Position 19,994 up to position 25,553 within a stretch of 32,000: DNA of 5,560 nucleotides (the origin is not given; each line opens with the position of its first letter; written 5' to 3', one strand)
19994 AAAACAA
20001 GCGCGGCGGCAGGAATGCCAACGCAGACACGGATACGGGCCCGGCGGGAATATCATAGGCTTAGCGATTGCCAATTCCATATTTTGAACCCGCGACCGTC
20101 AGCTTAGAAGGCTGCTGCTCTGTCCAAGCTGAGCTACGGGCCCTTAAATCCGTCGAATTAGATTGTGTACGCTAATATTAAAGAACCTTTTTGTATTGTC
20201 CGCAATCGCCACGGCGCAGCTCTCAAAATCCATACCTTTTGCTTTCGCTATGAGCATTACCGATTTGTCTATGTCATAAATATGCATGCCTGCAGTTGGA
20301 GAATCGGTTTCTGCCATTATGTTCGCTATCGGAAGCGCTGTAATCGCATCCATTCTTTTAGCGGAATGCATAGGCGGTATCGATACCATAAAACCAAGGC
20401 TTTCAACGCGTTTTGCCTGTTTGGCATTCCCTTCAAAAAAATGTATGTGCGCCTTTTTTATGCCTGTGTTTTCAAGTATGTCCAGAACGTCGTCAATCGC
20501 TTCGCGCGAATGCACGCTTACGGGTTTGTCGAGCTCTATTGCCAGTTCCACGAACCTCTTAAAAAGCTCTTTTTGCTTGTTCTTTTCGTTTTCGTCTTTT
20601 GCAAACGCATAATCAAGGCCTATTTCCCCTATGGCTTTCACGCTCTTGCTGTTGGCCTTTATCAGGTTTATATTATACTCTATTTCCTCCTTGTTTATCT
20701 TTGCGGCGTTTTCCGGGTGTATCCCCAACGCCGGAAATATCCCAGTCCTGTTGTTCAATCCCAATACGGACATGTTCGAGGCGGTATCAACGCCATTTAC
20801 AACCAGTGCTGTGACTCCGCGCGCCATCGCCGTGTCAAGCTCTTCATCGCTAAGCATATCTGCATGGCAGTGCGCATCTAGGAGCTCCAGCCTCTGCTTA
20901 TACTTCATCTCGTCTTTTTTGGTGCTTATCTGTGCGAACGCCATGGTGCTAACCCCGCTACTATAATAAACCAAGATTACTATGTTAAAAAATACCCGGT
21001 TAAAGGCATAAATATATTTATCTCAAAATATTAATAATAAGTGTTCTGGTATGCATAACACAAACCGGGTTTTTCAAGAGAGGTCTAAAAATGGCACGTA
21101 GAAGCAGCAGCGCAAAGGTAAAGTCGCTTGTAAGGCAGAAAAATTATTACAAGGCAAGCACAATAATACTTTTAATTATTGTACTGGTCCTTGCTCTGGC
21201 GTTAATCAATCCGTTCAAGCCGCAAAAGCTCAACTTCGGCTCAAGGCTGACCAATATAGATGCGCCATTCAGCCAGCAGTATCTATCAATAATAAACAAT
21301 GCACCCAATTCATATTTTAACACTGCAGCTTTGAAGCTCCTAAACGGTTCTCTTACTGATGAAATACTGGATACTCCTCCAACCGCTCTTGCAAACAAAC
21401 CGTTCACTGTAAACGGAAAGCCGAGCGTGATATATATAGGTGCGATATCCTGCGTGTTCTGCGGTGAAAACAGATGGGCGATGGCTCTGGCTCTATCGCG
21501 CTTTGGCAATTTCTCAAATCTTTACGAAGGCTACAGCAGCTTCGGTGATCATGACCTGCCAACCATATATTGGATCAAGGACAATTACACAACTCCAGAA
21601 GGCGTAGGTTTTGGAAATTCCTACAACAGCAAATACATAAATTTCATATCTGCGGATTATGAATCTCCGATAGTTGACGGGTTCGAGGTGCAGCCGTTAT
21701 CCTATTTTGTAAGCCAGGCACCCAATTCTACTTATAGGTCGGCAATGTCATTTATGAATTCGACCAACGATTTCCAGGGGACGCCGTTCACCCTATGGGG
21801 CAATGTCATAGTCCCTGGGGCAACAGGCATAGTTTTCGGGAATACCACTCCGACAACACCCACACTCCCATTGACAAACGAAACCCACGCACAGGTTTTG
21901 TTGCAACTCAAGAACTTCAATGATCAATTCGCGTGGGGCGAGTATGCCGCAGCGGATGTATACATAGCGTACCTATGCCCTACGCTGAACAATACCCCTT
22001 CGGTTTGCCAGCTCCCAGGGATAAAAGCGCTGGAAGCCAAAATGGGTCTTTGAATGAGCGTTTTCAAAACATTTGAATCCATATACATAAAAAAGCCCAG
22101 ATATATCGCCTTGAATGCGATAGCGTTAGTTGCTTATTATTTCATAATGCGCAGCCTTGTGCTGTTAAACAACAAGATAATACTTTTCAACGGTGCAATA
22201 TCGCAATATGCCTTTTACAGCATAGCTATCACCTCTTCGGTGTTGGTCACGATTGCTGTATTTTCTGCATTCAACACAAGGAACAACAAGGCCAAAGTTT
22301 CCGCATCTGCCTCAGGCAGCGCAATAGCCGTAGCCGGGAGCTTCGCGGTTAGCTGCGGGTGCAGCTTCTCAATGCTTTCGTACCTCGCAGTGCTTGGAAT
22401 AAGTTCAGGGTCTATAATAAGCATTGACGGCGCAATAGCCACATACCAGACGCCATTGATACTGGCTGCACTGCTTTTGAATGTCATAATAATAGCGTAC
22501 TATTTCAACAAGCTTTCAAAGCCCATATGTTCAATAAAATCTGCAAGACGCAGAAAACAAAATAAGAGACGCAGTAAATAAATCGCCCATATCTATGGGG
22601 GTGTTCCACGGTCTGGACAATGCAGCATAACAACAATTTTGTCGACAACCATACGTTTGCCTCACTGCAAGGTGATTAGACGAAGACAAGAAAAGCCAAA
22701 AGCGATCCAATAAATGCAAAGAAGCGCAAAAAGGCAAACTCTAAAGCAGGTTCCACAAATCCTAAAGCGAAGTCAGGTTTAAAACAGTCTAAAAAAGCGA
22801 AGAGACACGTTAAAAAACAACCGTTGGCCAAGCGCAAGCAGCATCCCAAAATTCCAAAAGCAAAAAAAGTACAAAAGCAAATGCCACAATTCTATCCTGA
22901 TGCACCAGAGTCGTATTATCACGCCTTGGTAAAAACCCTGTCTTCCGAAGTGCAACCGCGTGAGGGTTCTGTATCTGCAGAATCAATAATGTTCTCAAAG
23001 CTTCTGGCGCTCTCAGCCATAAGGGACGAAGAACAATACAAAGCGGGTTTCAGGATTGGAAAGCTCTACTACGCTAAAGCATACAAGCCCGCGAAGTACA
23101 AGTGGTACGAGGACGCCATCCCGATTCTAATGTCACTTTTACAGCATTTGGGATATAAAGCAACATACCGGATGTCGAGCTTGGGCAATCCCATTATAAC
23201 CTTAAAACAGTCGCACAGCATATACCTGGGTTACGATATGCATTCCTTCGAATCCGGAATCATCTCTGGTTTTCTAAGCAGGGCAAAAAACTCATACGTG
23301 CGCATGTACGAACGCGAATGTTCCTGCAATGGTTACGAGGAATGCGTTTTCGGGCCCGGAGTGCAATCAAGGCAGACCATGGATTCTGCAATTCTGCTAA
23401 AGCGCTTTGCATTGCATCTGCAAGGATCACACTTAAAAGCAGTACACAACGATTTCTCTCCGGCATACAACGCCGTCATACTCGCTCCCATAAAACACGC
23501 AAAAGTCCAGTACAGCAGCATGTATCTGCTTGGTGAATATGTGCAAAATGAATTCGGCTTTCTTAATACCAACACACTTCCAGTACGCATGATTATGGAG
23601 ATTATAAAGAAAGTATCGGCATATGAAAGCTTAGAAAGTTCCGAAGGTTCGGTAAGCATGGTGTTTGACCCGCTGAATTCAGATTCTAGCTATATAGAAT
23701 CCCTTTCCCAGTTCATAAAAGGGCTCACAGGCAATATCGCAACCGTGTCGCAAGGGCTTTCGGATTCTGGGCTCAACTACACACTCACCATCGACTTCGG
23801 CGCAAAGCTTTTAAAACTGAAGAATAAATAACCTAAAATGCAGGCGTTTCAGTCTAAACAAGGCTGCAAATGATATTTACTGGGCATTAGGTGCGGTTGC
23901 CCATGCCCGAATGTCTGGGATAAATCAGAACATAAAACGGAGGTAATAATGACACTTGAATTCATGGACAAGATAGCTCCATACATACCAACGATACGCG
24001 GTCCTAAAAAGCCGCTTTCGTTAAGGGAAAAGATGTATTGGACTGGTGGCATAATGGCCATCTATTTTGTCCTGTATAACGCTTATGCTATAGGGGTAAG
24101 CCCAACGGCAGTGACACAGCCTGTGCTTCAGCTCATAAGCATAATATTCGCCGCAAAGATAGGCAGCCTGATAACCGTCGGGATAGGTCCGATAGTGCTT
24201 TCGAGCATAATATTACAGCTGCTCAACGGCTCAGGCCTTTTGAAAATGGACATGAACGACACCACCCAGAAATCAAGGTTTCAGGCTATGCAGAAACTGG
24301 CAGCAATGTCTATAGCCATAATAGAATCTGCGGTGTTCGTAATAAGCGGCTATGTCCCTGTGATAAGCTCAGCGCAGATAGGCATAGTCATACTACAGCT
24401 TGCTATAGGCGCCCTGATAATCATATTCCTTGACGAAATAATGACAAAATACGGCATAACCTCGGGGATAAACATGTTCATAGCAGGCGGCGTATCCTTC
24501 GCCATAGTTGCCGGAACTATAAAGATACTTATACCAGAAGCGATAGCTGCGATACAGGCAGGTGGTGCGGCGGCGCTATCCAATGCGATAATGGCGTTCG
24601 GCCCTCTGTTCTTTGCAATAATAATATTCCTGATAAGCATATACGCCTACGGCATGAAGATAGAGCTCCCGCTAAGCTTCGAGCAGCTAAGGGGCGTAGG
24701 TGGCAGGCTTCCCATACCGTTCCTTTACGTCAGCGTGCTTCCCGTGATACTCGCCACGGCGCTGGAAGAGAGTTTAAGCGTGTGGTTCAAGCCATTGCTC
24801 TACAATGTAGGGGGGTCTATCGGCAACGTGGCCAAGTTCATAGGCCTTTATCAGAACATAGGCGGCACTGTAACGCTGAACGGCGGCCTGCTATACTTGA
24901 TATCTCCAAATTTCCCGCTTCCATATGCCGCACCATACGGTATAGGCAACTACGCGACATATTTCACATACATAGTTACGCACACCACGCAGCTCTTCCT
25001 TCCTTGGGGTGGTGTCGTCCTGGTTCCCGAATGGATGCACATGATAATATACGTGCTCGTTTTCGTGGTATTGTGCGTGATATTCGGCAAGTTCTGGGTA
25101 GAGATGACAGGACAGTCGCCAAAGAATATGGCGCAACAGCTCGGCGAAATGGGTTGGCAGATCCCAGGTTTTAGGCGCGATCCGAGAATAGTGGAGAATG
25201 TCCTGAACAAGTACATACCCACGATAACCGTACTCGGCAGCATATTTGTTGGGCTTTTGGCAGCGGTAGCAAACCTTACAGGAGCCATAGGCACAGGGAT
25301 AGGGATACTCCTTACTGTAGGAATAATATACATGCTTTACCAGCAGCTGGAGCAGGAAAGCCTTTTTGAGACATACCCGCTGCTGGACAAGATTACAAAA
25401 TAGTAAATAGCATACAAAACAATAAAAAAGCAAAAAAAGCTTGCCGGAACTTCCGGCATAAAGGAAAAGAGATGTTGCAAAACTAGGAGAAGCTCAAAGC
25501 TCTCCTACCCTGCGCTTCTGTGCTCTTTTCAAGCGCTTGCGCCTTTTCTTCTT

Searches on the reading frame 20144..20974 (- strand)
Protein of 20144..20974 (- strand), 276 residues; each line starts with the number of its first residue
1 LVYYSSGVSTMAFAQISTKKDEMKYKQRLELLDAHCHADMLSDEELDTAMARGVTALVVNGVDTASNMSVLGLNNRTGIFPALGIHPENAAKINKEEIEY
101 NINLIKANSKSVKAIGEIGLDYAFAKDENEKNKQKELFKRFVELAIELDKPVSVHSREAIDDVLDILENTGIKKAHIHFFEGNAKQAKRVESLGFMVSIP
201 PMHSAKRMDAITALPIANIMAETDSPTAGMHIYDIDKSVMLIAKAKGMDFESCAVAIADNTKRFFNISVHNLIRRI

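Call 51: search_protein_families(library=pfam, proteins=[window:20144-20974:-], max_evalue=0.001)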
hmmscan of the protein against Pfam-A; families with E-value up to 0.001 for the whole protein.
window:20144-20974:- (276 aa): 1 family
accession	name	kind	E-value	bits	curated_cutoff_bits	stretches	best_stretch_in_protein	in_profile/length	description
PF01026.27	TatD_DNase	-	1e-51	176.3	27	1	33-266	2-253/253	TatD related DNase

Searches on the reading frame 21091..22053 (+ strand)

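Call 51: search_protein_families(library=pfam, proteins=[window:21091-22053:+], max_evalue=0.001)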
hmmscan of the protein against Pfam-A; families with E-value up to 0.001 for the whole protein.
window:21091-22053:+ (320 aa): 1 family
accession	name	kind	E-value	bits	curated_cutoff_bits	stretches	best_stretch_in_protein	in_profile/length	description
PF06053.17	DUF929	-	8.2e-16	58.7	24.6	1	100-296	5-204/205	Domain of unknown function (DUF929)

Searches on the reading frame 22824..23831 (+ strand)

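Call 51: search_protein_families(library=pfam, proteins=[window:22824-23831:+], max_evalue=0.001)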
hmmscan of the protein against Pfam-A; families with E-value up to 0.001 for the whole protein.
window:22824-23831:+ (335 aa): 1 family
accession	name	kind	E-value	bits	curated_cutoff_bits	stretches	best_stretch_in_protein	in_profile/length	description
PF02830.23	V4R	-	1.2e-06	28.9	31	1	136-176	18-58/62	V4R domain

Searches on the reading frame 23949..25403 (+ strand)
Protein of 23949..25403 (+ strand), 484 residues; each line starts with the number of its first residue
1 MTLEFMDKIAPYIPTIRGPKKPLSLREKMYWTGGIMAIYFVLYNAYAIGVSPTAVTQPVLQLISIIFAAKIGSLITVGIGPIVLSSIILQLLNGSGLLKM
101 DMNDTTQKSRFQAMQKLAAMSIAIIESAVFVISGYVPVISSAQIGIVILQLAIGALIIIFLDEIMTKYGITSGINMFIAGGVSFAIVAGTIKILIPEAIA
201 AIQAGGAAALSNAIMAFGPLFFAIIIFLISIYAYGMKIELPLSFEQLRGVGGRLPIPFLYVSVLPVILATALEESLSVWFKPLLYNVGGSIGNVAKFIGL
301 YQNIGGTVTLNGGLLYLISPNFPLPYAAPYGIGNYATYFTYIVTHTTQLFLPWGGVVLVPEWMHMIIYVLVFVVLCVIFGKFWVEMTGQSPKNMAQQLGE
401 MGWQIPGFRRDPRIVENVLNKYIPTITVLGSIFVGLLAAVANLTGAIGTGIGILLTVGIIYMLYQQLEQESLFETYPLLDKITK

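Call 51: search_protein_families(library=pfam, proteins=[window:23949-25403:+], max_evalue=0.001)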
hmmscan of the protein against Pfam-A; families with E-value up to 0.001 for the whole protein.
window:23949-25403:+ (484 aa): 1 family
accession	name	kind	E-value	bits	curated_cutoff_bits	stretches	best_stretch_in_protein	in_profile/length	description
PF00344.25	SecY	-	4.9e-54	184.2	32.2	1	73-463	1-305/306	SecY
